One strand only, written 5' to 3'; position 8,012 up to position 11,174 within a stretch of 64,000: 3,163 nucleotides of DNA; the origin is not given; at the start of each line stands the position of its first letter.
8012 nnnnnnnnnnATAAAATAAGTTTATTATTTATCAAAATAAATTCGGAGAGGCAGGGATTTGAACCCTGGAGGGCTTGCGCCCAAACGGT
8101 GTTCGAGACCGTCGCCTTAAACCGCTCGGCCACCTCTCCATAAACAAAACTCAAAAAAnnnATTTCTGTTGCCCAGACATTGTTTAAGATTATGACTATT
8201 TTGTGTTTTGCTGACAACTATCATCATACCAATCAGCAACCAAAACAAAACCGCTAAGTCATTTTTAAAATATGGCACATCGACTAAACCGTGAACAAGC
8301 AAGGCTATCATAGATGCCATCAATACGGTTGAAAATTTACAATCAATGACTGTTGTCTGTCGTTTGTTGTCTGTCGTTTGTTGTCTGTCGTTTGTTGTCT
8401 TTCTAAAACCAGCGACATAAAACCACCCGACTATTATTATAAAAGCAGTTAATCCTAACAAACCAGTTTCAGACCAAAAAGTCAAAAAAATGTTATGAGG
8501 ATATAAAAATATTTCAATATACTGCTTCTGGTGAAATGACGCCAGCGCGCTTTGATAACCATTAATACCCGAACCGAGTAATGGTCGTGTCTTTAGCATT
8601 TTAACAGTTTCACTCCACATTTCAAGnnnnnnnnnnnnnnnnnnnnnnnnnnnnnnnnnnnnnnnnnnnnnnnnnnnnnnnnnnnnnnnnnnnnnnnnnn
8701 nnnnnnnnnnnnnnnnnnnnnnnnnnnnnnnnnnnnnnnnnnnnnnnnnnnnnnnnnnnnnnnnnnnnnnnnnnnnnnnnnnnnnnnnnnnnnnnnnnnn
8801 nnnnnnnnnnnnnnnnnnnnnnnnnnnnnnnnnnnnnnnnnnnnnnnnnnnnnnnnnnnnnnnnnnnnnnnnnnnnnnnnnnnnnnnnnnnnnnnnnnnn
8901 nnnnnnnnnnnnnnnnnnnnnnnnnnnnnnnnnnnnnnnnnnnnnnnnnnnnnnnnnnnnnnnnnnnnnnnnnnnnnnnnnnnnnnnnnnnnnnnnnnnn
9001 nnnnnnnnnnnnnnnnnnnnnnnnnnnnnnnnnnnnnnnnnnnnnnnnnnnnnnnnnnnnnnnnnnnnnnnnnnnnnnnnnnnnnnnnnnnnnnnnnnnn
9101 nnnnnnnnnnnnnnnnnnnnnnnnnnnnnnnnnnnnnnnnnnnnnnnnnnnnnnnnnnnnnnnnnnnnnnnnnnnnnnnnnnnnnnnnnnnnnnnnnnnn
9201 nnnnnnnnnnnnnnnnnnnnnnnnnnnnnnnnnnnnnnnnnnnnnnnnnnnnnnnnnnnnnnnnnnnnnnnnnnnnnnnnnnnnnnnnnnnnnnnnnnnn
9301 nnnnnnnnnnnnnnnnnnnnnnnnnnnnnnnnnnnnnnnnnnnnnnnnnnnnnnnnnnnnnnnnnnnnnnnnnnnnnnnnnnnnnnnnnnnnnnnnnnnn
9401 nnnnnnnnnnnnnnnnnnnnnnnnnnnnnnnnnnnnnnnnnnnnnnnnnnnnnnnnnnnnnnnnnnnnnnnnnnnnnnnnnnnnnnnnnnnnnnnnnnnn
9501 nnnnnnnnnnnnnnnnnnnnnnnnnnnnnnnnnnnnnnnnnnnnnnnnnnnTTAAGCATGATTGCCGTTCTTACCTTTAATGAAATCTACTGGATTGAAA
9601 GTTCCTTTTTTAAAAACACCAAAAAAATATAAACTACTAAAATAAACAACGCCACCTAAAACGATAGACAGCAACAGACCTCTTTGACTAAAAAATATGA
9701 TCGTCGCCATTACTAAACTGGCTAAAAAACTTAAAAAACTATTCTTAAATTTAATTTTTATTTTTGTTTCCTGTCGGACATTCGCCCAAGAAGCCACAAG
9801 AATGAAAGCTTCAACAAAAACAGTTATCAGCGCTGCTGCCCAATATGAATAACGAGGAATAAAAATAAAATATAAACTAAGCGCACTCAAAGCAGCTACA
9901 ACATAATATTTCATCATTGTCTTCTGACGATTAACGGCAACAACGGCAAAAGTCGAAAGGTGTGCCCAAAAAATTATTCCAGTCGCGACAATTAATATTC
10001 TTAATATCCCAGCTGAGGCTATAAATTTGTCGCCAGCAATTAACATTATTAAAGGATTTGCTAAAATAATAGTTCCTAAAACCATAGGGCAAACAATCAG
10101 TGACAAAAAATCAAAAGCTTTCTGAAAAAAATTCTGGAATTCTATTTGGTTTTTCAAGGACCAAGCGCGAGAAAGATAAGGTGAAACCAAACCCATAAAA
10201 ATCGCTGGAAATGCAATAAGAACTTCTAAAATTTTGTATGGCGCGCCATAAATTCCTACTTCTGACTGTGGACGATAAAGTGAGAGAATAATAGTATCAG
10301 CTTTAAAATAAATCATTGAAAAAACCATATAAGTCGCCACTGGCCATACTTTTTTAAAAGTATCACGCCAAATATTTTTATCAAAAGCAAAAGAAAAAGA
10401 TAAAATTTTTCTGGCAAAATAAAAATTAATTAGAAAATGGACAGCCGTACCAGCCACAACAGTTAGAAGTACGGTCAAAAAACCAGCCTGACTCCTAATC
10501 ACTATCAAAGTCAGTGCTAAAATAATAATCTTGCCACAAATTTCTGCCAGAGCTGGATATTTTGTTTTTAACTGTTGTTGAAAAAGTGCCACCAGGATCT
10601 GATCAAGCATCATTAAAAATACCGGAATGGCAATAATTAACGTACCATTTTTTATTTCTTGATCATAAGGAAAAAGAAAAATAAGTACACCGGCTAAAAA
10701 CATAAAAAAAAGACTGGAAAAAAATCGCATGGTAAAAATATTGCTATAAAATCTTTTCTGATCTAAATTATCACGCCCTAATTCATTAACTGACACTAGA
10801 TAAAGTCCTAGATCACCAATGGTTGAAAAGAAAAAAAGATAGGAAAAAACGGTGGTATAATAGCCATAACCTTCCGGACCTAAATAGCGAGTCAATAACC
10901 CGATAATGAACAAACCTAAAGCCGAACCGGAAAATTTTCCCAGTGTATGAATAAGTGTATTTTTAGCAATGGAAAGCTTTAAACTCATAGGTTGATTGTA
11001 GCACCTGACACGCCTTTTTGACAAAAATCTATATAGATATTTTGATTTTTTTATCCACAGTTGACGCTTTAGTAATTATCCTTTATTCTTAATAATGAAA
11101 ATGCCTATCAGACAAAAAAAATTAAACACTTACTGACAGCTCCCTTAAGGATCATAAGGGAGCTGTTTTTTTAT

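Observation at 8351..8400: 14-bp tandem repeat (3.5 copies) inside an O-antigen-ligase-like membrane protein gene: a candidate length-variation switch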

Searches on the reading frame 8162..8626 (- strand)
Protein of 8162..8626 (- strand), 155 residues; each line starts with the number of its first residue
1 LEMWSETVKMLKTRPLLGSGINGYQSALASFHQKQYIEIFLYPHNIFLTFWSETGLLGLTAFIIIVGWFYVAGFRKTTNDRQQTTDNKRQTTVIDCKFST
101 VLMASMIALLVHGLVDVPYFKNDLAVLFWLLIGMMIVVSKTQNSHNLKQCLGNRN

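Call 26: find_homologous_proteins(query=window:8162-8626:-, max_evalue=0.00001)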
Query seq(155 aa) (155 aa): 196 proteins with E <= 0.00001 among 234 candidates; the best 120 are listed.
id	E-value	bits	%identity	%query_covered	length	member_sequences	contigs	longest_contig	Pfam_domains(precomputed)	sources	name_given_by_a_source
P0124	5.3e-47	177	58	94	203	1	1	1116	PF04932.21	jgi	jgi:O-antigen ligase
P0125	1.0e-42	163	55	93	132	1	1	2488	PF04932.21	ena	-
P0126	1.6e-42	163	57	90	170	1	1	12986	PF04932.21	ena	-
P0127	1.1e-39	154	52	90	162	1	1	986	PF04932.21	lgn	-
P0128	4.3e-38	148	49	98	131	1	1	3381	PF04932.21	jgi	jgi:O-antigen ligase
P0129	1.0e-37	147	52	88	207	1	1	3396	PF04932.21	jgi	jgi:O-antigen ligase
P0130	2.1e-37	146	49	90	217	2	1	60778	PF04932.21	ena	-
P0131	5.0e-37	145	50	96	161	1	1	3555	PF04932.21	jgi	jgi:O-antigen ligase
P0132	2.5e-36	143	47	94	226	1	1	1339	PF04932.21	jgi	jgi:O-antigen ligase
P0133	7.9e-35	138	47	92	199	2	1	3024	PF04932.21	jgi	jgi:O-antigen ligase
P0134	1.7e-32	130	48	94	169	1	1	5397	PF04932.21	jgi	jgi:O-antigen ligase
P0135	2.6e-31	126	45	91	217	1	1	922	PF04932.21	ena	-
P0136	7.1e-31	125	47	92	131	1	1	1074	PF04932.21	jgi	jgi:O-antigen ligase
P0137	1.1e-30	124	49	89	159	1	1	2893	PF04932.21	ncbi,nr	ncbi:MAG: O-antigen ligase family protein, partial [Candidatus Magasanikbacteria bacterium]|nr:O-ant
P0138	2.6e-30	123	49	86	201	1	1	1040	PF04932.21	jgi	-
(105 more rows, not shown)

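Call 39: find_encoding_contigs(protein=P0126, flank=2500, max_places=3)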
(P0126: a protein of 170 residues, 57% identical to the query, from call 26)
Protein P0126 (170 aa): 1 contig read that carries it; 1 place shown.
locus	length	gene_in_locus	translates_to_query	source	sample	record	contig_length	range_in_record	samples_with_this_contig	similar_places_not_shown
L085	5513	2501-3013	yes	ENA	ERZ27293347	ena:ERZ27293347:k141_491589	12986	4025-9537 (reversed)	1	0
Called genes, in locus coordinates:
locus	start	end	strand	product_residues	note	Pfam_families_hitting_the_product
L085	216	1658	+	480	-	PF01943:Polysacc_synt, PF13440:Polysacc_synt_3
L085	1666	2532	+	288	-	-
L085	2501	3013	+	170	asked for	PF04932:Wzy_C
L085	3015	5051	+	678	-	PF00437:T2SSE, PF20720:nSTAND3 (faint)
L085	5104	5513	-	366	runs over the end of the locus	PF01476:LysM, PF23473:LysM3_LYK4_5 (faint), PF01476:LysM, PF01551:Peptidase_M23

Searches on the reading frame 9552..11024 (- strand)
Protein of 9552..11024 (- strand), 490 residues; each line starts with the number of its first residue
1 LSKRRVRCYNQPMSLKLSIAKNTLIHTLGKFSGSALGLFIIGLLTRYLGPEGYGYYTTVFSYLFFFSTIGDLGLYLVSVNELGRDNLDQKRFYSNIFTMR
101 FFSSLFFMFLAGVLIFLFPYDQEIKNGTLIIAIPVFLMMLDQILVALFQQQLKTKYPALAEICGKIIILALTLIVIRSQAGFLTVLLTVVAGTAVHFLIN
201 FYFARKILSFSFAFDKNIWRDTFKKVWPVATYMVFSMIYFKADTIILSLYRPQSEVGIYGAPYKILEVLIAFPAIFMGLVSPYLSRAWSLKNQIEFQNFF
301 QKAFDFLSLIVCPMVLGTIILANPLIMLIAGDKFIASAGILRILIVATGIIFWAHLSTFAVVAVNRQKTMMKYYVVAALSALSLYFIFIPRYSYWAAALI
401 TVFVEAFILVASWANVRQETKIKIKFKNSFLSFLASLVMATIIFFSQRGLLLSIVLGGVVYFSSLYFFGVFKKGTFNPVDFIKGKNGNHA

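Call 8: search_protein_families(library=pfam, proteins=[window:9552-11024:-], max_evalue=0.01)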
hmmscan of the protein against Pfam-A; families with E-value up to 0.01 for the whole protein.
window:9552-11024:- (490 aa): 3 families
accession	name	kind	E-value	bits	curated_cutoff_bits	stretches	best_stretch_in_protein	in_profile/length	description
PF01943.22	Polysacc_synt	-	1.4e-27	97.2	28.2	1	20-287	2-273/274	Polysaccharide biosynthesis protein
PF13440.11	Polysacc_synt_3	-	7.4e-22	78.4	23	1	43-337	1-291/293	Polysaccharide biosynthesis protein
PF01554.23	MatE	-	0.00046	20.4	24.9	1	228-383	1-157/161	MatE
